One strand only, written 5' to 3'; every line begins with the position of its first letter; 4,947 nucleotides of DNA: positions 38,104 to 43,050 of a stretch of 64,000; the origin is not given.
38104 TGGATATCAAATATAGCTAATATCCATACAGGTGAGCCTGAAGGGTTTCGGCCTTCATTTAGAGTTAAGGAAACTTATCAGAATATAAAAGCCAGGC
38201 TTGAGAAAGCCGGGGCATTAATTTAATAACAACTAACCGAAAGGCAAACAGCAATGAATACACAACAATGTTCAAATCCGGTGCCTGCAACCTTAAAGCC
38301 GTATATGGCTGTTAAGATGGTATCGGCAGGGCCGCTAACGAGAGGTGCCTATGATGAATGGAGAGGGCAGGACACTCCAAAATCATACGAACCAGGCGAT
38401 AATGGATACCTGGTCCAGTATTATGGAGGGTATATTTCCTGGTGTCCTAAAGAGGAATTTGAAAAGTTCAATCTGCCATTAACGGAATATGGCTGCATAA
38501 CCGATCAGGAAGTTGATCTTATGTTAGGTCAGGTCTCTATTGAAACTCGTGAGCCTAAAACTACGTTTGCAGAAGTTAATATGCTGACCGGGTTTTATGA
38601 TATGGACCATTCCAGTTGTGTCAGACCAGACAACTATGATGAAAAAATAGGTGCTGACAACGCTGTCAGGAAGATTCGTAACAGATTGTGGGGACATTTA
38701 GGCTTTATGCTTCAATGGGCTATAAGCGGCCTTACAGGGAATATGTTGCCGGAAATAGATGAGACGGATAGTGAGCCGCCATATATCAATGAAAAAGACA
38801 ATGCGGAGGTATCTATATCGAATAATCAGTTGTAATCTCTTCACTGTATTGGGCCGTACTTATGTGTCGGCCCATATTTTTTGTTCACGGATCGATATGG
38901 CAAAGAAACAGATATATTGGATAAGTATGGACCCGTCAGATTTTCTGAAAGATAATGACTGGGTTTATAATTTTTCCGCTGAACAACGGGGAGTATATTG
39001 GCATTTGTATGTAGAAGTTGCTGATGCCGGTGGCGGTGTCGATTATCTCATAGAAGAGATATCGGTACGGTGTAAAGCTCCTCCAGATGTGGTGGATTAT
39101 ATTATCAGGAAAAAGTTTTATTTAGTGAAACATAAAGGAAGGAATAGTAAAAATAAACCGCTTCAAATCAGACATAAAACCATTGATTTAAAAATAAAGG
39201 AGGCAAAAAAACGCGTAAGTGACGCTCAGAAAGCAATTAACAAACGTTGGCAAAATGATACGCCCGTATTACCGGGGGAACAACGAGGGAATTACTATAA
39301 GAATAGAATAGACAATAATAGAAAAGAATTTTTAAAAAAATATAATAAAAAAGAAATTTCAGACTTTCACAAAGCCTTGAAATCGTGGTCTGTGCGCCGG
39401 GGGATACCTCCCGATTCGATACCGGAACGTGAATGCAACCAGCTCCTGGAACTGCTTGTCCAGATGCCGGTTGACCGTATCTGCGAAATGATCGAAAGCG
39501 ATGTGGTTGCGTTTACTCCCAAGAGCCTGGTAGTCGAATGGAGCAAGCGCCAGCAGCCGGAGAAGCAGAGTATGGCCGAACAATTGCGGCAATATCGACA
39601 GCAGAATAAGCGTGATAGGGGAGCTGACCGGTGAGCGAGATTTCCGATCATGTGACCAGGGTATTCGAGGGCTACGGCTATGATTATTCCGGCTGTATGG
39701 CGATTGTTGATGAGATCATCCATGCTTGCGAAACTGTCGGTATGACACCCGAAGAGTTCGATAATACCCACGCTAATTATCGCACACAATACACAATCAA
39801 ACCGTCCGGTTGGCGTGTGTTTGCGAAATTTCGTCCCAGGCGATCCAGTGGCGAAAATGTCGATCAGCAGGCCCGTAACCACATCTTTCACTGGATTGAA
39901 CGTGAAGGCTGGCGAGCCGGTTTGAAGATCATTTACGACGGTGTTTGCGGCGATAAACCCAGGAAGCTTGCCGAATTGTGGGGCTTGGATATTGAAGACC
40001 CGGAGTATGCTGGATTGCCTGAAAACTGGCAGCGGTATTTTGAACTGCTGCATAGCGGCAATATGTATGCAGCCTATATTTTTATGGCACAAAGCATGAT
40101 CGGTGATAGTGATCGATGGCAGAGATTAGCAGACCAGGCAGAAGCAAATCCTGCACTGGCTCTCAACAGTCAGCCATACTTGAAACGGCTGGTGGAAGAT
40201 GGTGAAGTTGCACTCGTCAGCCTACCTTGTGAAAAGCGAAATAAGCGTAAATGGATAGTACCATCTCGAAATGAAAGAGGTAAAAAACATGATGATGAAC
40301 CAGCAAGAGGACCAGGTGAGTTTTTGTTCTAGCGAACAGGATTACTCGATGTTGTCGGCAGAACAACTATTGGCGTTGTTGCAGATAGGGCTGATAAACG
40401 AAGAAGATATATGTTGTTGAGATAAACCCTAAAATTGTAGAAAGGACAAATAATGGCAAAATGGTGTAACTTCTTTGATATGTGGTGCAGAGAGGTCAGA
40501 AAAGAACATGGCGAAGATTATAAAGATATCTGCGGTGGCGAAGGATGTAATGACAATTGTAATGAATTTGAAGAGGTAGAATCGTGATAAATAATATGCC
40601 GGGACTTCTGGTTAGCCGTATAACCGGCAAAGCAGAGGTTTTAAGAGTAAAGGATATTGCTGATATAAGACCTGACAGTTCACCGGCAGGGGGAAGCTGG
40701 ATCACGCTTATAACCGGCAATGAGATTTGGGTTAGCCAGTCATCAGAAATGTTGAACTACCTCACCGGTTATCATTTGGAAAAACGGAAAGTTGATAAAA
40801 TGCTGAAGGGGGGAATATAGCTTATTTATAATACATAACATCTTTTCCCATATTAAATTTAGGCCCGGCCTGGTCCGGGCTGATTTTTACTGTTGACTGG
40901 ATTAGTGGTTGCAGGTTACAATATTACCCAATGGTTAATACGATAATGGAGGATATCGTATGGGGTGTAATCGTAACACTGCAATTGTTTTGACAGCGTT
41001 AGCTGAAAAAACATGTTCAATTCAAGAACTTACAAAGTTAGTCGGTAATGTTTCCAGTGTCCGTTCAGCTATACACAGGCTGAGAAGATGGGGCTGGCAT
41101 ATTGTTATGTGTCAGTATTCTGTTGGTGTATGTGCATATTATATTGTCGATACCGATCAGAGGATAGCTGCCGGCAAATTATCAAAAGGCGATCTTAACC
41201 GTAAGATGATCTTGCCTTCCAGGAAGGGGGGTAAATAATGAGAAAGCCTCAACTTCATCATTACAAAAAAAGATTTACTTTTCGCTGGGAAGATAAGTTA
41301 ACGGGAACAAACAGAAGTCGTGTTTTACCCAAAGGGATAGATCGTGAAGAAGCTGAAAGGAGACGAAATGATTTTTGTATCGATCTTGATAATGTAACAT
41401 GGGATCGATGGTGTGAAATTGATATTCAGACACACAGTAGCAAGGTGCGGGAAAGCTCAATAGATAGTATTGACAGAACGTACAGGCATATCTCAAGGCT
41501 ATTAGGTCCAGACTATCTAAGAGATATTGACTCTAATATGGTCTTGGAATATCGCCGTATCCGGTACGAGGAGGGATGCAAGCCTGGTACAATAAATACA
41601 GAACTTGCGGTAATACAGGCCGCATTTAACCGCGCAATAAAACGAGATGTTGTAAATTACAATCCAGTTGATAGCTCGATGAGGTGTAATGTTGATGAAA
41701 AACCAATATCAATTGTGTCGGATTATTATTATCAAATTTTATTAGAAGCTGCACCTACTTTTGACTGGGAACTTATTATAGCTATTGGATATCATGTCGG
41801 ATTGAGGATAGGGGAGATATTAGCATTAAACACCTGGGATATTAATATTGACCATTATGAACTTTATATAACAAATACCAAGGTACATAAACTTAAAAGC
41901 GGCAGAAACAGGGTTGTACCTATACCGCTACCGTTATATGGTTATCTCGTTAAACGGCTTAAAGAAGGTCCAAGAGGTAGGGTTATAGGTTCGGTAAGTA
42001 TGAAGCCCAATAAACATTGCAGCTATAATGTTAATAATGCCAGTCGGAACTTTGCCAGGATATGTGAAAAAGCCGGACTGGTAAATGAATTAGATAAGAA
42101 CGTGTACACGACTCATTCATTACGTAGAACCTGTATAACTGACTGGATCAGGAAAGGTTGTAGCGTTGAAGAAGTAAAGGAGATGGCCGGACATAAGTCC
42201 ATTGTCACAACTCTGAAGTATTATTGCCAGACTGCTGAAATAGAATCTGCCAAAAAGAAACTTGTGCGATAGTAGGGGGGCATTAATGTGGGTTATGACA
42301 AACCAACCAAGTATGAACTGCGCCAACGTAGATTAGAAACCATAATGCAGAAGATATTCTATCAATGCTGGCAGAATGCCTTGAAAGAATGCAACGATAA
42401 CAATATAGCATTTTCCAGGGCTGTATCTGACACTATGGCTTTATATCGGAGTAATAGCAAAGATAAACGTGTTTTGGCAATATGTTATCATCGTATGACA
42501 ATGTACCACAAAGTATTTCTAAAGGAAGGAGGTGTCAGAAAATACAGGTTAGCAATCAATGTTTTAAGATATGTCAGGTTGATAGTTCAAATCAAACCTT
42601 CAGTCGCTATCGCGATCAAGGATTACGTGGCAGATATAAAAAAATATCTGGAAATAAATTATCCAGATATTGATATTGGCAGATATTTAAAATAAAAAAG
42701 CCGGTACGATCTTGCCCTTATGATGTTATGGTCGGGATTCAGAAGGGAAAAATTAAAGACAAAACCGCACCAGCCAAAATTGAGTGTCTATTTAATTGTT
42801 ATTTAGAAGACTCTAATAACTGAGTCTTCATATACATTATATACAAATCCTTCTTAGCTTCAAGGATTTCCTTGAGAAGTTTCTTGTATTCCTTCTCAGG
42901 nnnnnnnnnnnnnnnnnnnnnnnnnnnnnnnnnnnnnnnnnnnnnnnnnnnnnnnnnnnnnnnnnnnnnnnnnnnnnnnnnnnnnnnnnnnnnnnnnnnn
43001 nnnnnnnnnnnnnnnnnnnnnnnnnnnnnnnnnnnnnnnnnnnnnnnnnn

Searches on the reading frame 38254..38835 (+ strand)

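Call 12: search_protein_families(library=pfam, proteins=[window:38254-38835:+], max_evalue=0.01)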
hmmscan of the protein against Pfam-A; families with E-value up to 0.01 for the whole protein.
window:38254-38835:+ (193 aa): 1 family
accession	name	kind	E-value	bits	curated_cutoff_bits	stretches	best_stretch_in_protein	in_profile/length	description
PF13876.11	Phage_gp49_66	-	3.9e-10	40.5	27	1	82-155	1-80/82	Phage protein (N4 Gp49/phage Sf6 gene 66) family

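Call 13: search_protein_families(library=phrogs, proteins=[window:38254-38835:+], max_evalue=0.01)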
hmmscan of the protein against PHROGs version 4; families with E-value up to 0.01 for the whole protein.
window:38254-38835:+ (193 aa): 8 families
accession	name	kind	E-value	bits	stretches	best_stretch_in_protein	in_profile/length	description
phrog_9467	-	unknown function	2e-36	126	1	15-160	2-154/155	-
phrog_872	-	unknown function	7.2e-11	43.4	1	12-76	11-85/172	-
phrog_322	-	unknown function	2e-09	39.3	1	83-155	26-101/239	-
phrog_3934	-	unknown function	4e-09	37.2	1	82-154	24-97/336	-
phrog_32732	-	unknown function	4.9e-07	30.6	1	14-100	27-113/159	-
phrog_16684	-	unknown function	8.8e-06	26.7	1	103-155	21-73/78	-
phrog_11049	-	unknown function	0.0021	19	1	44-74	63-93/182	-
phrog_18865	-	unknown function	0.0025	18.8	1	13-74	3-67/183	-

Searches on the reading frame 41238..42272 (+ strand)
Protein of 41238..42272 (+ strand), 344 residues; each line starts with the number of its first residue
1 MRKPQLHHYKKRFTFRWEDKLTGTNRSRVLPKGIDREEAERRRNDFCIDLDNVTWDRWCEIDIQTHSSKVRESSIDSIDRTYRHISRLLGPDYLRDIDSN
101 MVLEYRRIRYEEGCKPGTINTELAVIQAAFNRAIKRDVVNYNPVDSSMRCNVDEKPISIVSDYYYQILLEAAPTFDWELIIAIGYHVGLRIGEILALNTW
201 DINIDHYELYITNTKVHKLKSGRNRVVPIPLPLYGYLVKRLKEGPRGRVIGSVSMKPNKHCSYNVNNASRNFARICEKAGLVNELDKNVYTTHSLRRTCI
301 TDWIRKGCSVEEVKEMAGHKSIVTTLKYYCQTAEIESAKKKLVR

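Call 12: search_protein_families(library=pfam, proteins=[window:41238-42272:+], max_evalue=0.01)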
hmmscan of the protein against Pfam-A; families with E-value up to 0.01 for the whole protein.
window:41238-42272:+ (344 aa): 3 families
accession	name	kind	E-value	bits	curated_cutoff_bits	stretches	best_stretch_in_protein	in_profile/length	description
PF00589.27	Phage_integrase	-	4.1e-19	69.4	27.1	1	178-331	25-167/172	Phage integrase family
PF13102.12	Phage_int_SAM_5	-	3e-08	34.4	22.3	1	59-144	6-93/98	Phage integrase SAM-like domain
PF24624.1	Int_N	-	1.1e-06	29.8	27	1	79-144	27-93/100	Phage integrase, N-terminal domain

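Call 13: search_protein_families(library=phrogs, proteins=[window:41238-42272:+], max_evalue=0.01)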
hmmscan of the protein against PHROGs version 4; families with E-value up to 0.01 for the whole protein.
window:41238-42272:+ (344 aa): 7 families
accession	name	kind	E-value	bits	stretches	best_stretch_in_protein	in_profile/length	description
phrog_1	-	integration and excision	1.8e-46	160.6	1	10-333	121-436/611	integrase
phrog_216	-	integration and excision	4.4e-25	89.4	1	133-335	29-228/301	integrase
phrog_7685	-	integration and excision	3.6e-05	24.4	1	262-334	156-225/240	integrase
phrog_7269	-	integration and excision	0.00087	20.2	1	284-332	23-70/89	integrase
phrog_23271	-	unknown function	0.0035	18.3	1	290-339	9-58/67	-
phrog_25190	-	integration and excision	0.0051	18.1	0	262-330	25-87/109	integrase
phrog_7244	-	integration and excision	0.0099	16.2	0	89-215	110-234/263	integrase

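Call 23: find_encoding_contigs(protein=window:41238-42272:+, flank=10000, max_places=10)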
Protein window:41238-42272:+ (344 aa): no gene with exactly this product is on record in the collection.

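Call 37: find_related_loci(query=window:41238-42272:+, collection=viral_contigs, flank=10000)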
Query window:41238-42272:+ (344 aa) in viral_contigs; peptide patterns used: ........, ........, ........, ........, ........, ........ (x = any residue, [..] = any of these).
10 stretches matched a pattern, but none encodes a relative of the query by tblastn (E <= 1e-3).

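Call 64: find_homologous_proteins(query=window:41238-42272:+, max_evalue=1e-20)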
Query window:41238-42272:+ (344 aa): 4 proteins with E <= 1e-20 among 843 candidates.
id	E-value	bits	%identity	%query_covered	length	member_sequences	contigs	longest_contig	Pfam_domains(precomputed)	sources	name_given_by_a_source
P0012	2.6e-234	795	100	100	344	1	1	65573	PF13102.13,PF00589.28,PF24624.2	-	-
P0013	6.2e-141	488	62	99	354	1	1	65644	PF13102.13,PF00589.28,PF24624.2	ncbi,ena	-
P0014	2.8e-136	472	59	99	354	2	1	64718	PF13102.13,PF00589.28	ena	-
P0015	3.2e-129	449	57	99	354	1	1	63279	PF13102.13,PF00589.28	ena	-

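Call 65: find_encoding_contigs(protein=P0013, flank=10000, max_places=3)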
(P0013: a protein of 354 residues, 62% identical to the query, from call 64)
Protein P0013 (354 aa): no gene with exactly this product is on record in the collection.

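Call 66: find_encoding_contigs(protein=P0014, flank=10000, max_places=3)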
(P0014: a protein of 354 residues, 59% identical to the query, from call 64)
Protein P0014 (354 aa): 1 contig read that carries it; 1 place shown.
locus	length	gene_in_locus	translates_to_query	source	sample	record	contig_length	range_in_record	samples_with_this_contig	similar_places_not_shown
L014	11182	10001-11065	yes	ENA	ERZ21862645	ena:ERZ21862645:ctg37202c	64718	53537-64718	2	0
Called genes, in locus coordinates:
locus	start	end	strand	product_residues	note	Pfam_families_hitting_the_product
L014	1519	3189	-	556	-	PF13545:HTH_Crp_2 (faint), PF00392:GntR (faint), PF13730:HTH_36, PF13412:HTH_24 (weak)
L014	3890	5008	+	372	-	-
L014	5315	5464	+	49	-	-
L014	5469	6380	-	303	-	-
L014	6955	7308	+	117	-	-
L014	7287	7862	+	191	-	PF13876:Phage_gp49_66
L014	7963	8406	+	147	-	-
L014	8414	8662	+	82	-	-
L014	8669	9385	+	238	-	-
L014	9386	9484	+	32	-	-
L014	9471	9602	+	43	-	-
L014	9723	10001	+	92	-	-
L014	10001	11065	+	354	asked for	PF13102:Phage_int_SAM_5 (weak), PF00589:Phage_integrase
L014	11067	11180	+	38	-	?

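Call 67: find_encoding_contigs(protein=P0015, flank=10000, max_places=3)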
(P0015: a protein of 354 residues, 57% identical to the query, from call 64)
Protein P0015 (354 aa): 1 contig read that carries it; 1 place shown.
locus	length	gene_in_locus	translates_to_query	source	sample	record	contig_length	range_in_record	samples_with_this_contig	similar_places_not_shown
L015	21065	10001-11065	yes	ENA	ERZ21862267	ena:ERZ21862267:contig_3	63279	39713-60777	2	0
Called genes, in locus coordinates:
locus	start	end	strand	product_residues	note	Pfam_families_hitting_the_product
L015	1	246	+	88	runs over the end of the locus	-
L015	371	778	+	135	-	PF01381:HTH_3 (faint), PF12844:HTH_19 (faint), PF13443:HTH_26 (faint)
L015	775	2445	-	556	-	PF13545:HTH_Crp_2 (faint), PF00392:GntR (weak), PF13730:HTH_36, PF01325:Fe_dep_repress (weak), PF13412:HTH_24 (weak)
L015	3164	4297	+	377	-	-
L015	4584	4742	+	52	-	-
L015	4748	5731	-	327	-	-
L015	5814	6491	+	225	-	-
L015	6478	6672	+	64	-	-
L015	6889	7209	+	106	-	-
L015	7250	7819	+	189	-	PF13876:Phage_gp49_66 (weak)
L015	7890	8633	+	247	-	PF07120:DUF1376 (weak)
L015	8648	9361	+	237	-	-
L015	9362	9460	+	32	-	-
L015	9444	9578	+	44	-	-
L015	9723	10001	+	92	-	-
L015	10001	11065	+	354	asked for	PF13102:Phage_int_SAM_5 (weak), PF00589:Phage_integrase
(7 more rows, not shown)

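Call 75: find_related_loci(query=A7, collection=metagenome_contigs, flank=10000)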
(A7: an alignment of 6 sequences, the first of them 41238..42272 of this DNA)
Query A7 (344 aa) in metagenome_contigs; peptide patterns used: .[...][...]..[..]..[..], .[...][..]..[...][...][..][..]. (x = any residue, [..] = any of these).
402 stretches matched a pattern; 10 encode a relative of the query (tblastn E <= 1e-3); 10 distinct loci.
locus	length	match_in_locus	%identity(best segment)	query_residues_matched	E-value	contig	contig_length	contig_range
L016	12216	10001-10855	23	17-325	2e-13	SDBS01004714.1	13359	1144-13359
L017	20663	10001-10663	23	111-334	2e-9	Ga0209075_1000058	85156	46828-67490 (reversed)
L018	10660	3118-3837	23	89-334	3e-8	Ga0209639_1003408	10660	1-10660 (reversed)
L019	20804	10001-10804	21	64-334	7e-8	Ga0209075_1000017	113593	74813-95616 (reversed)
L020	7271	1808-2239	25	176-328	1e-6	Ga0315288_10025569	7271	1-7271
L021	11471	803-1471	21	54-281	1e-6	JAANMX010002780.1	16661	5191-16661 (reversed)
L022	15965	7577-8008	24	176-328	2e-6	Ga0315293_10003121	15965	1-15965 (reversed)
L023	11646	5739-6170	24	176-328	5e-6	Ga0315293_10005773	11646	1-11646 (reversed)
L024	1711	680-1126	25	169-328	1e-5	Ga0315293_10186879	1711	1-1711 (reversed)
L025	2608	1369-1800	25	176-328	2e-5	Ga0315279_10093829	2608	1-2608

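Call 85: list_cluster_members(proteins=[P0013, P0005, P0009, P0007])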
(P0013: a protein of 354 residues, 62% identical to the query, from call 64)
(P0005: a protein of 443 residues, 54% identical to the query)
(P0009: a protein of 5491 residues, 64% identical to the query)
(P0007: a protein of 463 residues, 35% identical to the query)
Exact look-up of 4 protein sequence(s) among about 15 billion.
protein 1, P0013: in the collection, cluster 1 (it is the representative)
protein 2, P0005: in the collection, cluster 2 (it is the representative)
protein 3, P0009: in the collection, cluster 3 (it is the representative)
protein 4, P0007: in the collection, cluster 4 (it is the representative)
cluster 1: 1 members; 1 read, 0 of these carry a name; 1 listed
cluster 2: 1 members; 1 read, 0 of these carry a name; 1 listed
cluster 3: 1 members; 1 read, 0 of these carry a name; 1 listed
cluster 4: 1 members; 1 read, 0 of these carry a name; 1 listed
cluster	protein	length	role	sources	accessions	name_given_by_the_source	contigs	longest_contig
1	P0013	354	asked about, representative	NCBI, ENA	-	-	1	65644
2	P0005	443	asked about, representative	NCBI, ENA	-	-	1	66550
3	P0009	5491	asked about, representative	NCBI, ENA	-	-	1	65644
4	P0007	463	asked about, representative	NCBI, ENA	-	-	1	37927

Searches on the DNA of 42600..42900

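Call 41: search_rna_families(source=window, start=42600, end=42900, threshold=evalue, max_evalue=10)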
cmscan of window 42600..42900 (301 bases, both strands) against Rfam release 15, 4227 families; matches with E-value up to 10: 8.
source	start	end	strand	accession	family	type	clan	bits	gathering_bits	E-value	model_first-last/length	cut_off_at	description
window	42629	42712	+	RF02323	TtnuHACA16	Gene; snRNA; snoRNA; HACA-box;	-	25.2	100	0.14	1-117/117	no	Tetrahymena snoRNA TtnuHACA16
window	42688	42832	-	RF04312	trpB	Cis-reg;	-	19.3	59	2.2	1-107/107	no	trpB ncRNA motif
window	42654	42776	-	RF02450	ncr1175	Gene; sRNA;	-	18.4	60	0.47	1-110/110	no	Bacillus sRNA ncr1175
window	42678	42844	-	RF02579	tsr26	Gene; sRNA;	-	15.7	141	9.1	1-122/122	no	S. aureus tsr26 small RNA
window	42749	42825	+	RF01176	snR78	Gene; snRNA; snoRNA; CD-box;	CL00063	15.5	48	8.4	1-82/82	no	Small nucleolar RNA snR78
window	42799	42851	-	RF02443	SpR08_sRNA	Gene; sRNA;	-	15.3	80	5.6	1-73/73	no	Streptococcus sRNA SpR08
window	42743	42883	+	RF02909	rli117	Gene; sRNA;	-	13.1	87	0.47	119-265/272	no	Listeria sRNA rli117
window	42786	42831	-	RF00426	SCARNA15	Gene; snRNA; snoRNA; scaRNA;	CL00019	12.6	65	7.3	1-128/128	no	Small Cajal body specific RNA 15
